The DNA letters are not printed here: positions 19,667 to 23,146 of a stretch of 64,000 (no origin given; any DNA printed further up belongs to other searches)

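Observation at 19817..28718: Four-gene, translationally coupled SNF2 helicase / 243-aa unknown / Type III Mod / Type III Res cassette: an extended, two-motor restriction system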

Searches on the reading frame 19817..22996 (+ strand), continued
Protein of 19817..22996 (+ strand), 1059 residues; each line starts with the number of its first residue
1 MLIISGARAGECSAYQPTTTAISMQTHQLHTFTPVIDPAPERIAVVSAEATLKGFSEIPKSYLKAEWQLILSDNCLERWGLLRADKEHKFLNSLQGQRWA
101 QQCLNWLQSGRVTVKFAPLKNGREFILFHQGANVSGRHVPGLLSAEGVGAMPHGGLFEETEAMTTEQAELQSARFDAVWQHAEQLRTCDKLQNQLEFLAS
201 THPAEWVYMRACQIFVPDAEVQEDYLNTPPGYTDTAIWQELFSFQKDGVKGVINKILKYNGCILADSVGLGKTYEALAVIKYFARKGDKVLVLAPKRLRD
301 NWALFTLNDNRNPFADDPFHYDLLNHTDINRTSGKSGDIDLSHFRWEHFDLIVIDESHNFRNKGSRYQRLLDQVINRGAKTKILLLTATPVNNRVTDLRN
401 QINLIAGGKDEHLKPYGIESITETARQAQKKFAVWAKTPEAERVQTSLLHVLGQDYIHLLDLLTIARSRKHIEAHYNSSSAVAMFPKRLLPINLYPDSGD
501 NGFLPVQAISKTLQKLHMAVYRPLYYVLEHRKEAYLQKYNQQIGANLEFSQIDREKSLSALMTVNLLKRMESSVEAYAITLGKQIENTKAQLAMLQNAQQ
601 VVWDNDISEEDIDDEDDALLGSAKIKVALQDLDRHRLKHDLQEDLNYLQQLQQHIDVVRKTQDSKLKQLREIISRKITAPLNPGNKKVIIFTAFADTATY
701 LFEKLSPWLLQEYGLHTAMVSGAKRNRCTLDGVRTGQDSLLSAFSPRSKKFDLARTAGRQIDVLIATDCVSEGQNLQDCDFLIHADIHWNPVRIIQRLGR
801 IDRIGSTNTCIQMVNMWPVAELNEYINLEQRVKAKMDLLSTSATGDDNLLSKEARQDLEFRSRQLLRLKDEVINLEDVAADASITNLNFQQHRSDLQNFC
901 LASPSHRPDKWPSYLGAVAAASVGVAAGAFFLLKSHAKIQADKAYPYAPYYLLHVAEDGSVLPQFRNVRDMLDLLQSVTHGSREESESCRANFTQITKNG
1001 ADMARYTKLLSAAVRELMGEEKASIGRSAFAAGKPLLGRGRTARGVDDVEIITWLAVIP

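Call 45: get_annotated_region(hit=H32, flank=8000)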
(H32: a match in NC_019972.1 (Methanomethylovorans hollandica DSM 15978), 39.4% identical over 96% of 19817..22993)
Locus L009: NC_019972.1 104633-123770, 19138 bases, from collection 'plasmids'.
description: Methanomethylovorans hollandica DSM 15978 plasmid pMETHO01, complete sequence
organism: Methanomethylovorans hollandica DSM 15978 (NCBI taxid 867904)
taxonomy: Archaea; Euryarchaeota; Methanomicrobia; Methanosarcinales; Methanosarcinaceae; Methanomethylovorans; Methanomethylovorans hollandica; Methanomethylovorans hollandica DSM 15978
host: -; source: -; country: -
typing (MOB-suite, as given by PLSDB): non-mobilizable; replicon rep_cluster_57
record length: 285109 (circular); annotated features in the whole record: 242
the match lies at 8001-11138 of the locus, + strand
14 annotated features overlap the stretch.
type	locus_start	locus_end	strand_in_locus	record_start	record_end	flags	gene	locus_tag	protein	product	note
CDS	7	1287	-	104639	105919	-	-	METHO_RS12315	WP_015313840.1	ATP-binding protein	-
CDS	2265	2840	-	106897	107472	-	-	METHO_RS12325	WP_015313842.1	hypothetical protein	-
CDS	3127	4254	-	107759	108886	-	-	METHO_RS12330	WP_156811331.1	ISH3 family transposase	-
CDS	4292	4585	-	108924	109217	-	-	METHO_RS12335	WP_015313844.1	hypothetical protein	-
CDS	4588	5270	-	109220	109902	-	-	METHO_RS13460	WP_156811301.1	IS1 family transposase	-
CDS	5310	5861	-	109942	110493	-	-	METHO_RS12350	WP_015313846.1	hypothetical protein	-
CDS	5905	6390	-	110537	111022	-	-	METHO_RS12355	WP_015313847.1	hypothetical protein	-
CDS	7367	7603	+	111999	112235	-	-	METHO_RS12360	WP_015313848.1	hypothetical protein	-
CDS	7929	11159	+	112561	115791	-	-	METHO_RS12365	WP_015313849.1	helicase-related protein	-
CDS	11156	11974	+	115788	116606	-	-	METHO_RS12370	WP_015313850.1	DUF4391 domain-containing protein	-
CDS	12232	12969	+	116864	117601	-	-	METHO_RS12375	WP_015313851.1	hypothetical protein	-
CDS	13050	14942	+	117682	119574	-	-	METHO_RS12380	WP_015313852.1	site-specific DNA-methyltransferase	GO:0006306 - DNA methylation [Evidence IEA]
CDS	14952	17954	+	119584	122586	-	-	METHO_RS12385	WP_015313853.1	DEAD/DEAH box helicase family protein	-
CDS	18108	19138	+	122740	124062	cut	-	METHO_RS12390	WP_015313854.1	restriction endonuclease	GO:0009307 - DNA restriction-modification system [Evidence IEA]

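Call 46: get_annotated_region(hit=H43, flank=8000)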
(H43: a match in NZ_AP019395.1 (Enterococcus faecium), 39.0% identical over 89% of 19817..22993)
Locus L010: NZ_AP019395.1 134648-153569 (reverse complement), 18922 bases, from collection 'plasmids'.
description: Enterococcus faecium strain QU 50 plasmid pQL50, complete sequence
organism: Enterococcus faecium (NCBI taxid 1352)
taxonomy: Bacteria; Bacillota; Bacilli; Lactobacillales; Enterococcaceae; Enterococcus; Enterococcus faecium
host: -; source: eutrophic; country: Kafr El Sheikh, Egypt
typing (MOB-suite, as given by PLSDB): conjugative; replicon rep_cluster_893; relaxase MOBP,MOBP; mating-pair formation MPF_T
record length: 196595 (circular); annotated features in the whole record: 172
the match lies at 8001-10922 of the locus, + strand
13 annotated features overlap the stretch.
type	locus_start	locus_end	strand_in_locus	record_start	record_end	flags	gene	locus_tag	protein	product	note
CDS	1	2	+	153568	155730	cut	-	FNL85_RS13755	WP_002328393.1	PTS transporter subunit IIBC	-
CDS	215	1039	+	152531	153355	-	-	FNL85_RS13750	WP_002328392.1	endonuclease/exonuclease/phosphatase family protein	-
CDS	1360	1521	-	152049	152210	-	-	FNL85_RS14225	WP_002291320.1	hypothetical protein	-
CDS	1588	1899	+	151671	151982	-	-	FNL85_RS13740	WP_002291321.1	helix-turn-helix transcriptional regulator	-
CDS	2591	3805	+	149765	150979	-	-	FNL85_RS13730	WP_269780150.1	IS256 family transposase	-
CDS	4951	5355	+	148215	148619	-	tnpA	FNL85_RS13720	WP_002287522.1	IS200/IS605-like element ISEfa4 family transposase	GO:0006313 - DNA transposition [Evidence IEA]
CDS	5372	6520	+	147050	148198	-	tnpB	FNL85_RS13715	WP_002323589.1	IS200/IS605 family element RNA-guided endonuclease TnpB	-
CDS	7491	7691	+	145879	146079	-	-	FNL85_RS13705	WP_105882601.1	helix-turn-helix transcriptional regulator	-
CDS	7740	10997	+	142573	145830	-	-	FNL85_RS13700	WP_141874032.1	helicase-related protein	-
CDS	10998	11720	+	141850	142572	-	-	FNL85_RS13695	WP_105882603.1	DUF4391 domain-containing protein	-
CDS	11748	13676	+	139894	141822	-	-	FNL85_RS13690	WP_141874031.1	site-specific DNA-methyltransferase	GO:0006306 - DNA methylation [Evidence IEA]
CDS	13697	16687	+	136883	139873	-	-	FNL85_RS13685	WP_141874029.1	DEAD/DEAH box helicase family protein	-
CDS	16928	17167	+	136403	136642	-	-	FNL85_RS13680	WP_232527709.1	hypothetical protein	-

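Call 47: get_annotated_region(hit=H45, flank=8000)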
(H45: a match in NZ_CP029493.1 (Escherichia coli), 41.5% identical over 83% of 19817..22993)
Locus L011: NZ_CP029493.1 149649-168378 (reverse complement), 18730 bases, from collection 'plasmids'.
description: Escherichia coli strain HS30-1 plasmid pHS30-1, complete sequence
organism: Escherichia coli (NCBI taxid 562)
taxonomy: Bacteria; Pseudomonadota; Gammaproteobacteria; Enterobacterales; Enterobacteriaceae; Escherichia; Escherichia coli
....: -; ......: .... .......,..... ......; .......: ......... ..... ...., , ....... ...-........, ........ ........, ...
typing (MOB-suite, as given by PLSDB): mobilizable; replicon IncFIB,IncHI1B; relaxase MOBH
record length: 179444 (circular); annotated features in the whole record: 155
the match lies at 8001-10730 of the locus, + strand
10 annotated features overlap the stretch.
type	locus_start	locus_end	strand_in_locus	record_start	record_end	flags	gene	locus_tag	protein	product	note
CDS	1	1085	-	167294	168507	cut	-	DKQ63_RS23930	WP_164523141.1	IS3 family transposase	-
CDS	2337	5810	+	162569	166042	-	bcsC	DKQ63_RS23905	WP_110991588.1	cellulose synthase complex outer membrane protein BcsC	GO:0030244 - cellulose biosynthetic process [Evidence IEA]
CDS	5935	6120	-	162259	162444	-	-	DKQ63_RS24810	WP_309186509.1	hypothetical protein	-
CDS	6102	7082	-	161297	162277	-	-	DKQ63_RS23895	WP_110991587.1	IS5-like element ISKpn26 family transposase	GO:0006313 - DNA transposition [Evidence IEA]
CDS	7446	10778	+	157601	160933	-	-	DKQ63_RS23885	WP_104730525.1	SNF2-related protein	-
CDS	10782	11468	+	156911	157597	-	-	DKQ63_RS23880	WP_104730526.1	DUF4391 domain-containing protein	-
CDS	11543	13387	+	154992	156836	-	-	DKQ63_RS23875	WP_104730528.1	site-specific DNA-methyltransferase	GO:0006306 - obsolete DNA methylation [Evidence IEA]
CDS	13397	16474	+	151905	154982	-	-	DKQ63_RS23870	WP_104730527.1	DEAD/DEAH box helicase family protein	-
CDS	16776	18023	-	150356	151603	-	-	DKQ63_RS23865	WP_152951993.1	recombinase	-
CDS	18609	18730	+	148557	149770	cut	-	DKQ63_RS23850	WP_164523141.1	IS3 family transposase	-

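Call 51: search_protein_families(library=pfam, proteins=[L006:8923-12183:+, L007:1486-4701:+, L008:3495-6713:+, L009:7929-11156:+, L010:7740-10994:+, L011:7446-10775:+, L012:8308-11571:+, L009:12232-12966:+, L012:8129-8290:+], max_evalue=0.01)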
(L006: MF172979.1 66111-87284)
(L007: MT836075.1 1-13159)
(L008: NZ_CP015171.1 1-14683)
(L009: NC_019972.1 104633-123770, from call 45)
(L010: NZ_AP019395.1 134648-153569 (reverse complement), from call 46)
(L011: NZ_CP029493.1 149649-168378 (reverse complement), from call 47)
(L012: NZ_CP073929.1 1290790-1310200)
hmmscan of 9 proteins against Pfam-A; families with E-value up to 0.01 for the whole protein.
L006:8923-12183:+ (1087 aa): 5 families
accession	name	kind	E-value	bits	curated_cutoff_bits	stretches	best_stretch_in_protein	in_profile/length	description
PF00271.37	Helicase_C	-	3.9e-14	53.3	23.5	1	704-830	12-110/110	Helicase conserved C-terminal domain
PF00176.29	SNF2-rel_dom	-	2.1e-11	43.9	24.9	1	253-312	1-67/290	SNF2-related domain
PF04851.21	ResIII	-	2.7e-08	34.3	22.5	1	250-408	4-163/164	Type III restriction enzyme, res subunit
PF00270.35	DEAD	-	3.2e-06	27.4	26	1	355-410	115-163/167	DEAD/DEAH box helicase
PF20720.3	nSTAND3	-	0.00023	21.3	27.2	1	261-338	10-85/155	Novel STAND NTPase 3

L007:1486-4701:+ (1072 aa): 5 families
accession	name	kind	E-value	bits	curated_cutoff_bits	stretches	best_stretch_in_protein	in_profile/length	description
PF00271.37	Helicase_C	-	3e-15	56.8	23.5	1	697-821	12-110/110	Helicase conserved C-terminal domain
PF00176.29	SNF2-rel_dom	-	5e-12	46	24.9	1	252-366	6-141/290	SNF2-related domain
PF04851.21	ResIII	-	4.9e-09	36.7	22.5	1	243-401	4-163/164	Type III restriction enzyme, res subunit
PF00270.35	DEAD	-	3.1e-06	27.5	26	0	348-401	115-161/167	DEAD/DEAH box helicase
PF20720.3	nSTAND3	-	0.00085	19.5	27.2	0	252-302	8-56/155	Novel STAND NTPase 3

L008:3495-6713:+ (1073 aa): 5 families
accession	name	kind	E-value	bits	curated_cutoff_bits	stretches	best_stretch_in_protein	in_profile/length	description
PF00271.37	Helicase_C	-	1.7e-13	51.2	23.5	1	661-799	4-110/110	Helicase conserved C-terminal domain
PF00176.29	SNF2-rel_dom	-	1.2e-10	41.4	24.9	1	231-289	2-67/290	SNF2-related domain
PF04851.21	ResIII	-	1.9e-06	28.3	22.5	1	247-383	25-163/164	Type III restriction enzyme, res subunit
PF00270.35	DEAD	-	2.2e-05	24.7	26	1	331-383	114-161/167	DEAD/DEAH box helicase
PF20720.3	nSTAND3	-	0.0019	18.3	27.2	0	235-320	7-90/155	Novel STAND NTPase 3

L009:7929-11156:+ (1076 aa): 6 families
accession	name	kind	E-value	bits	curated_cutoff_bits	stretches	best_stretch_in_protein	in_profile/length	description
PF00271.37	Helicase_C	-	7.2e-14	52.4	23.5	1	678-811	10-110/110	Helicase conserved C-terminal domain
PF00176.29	SNF2-rel_dom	-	2.5e-11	43.7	24.9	1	166-300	7-67/290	SNF2-related domain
PF04851.21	ResIII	-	2.6e-07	31.1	22.5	1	249-394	15-163/164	Type III restriction enzyme, res subunit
PF00270.35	DEAD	-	2.8e-05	24.4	26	1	343-394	115-161/167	DEAD/DEAH box helicase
PF12846.13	AAA_10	-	0.0037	16.8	27.5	0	257-318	22-77/362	AAA-like domain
PF20720.3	nSTAND3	-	0.0051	17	27.2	0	248-316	9-75/155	Novel STAND NTPase 3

L010:7740-10994:+ (1085 aa): 5 families
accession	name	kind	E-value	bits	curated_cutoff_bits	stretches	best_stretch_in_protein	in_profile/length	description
PF00271.37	Helicase_C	-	2.6e-14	53.9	23.5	1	695-830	10-110/110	Helicase conserved C-terminal domain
PF00176.29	SNF2-rel_dom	-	7.7e-12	45.3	24.9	1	253-428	1-184/290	SNF2-related domain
PF04851.21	ResIII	-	9.8e-09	35.8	22.5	1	250-408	4-163/164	Type III restriction enzyme, res subunit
PF00270.35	DEAD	-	6.2e-07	29.7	26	1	355-410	115-163/167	DEAD/DEAH box helicase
PF20720.3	nSTAND3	-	0.0057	16.8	27.2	0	261-337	10-84/155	Novel STAND NTPase 3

L011:7446-10775:+ (1110 aa): 6 families
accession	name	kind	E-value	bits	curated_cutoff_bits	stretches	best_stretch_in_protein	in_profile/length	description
PF00271.37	Helicase_C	-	7.9e-13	49.1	23.5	1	719-844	14-110/110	Helicase conserved C-terminal domain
PF00176.29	SNF2-rel_dom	-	1.5e-12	47.7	24.9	1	259-424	1-176/290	SNF2-related domain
PF04851.21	ResIII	-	7e-11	42.7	22.5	1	255-412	3-163/164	Type III restriction enzyme, res subunit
PF00270.35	DEAD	-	1.3e-06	28.7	26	1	268-412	8-161/167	DEAD/DEAH box helicase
PF20720.3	nSTAND3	-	0.00041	20.5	27.2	1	263-342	6-83/155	Novel STAND NTPase 3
PF02854.25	MIF4G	-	0.0077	16.4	30.8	0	168-209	6-47/203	MIF4G domain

L012:8308-11571:+ (1088 aa): 5 families
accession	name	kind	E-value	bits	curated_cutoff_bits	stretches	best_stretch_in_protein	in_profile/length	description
PF00271.37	Helicase_C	-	8.3e-13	49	23.5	1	684-806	14-110/110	Helicase conserved C-terminal domain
PF00176.29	SNF2-rel_dom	-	1.6e-12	47.6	24.9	2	233-291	2-67/290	SNF2-related domain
PF04851.21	ResIII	-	1.6e-07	31.8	22.5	1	229-385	4-163/164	Type III restriction enzyme, res subunit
PF00270.35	DEAD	-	2.9e-05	24.3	26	0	334-385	115-161/167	DEAD/DEAH box helicase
PF20720.3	nSTAND3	-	0.00022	21.4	27.2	1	239-300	9-68/155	Novel STAND NTPase 3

L009:12232-12966:+ (245 aa): 0 families

L012:8129-8290:+ (54 aa): 3 families
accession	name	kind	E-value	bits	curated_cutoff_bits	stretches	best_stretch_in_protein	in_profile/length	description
PF12728.13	HTH_17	-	3.2e-17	62.9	27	1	1-46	2-47/51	Helix-turn-helix domain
PF09035.16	Tn916-Xis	-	0.002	18.7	22.9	1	1-49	16-66/69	Excisionase from transposon Tn916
PF13542.12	HTH_Tnp_ISL3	-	0.0074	16.2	27.4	0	1-21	27-47/51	Helix-turn-helix domain of transposase family ISL3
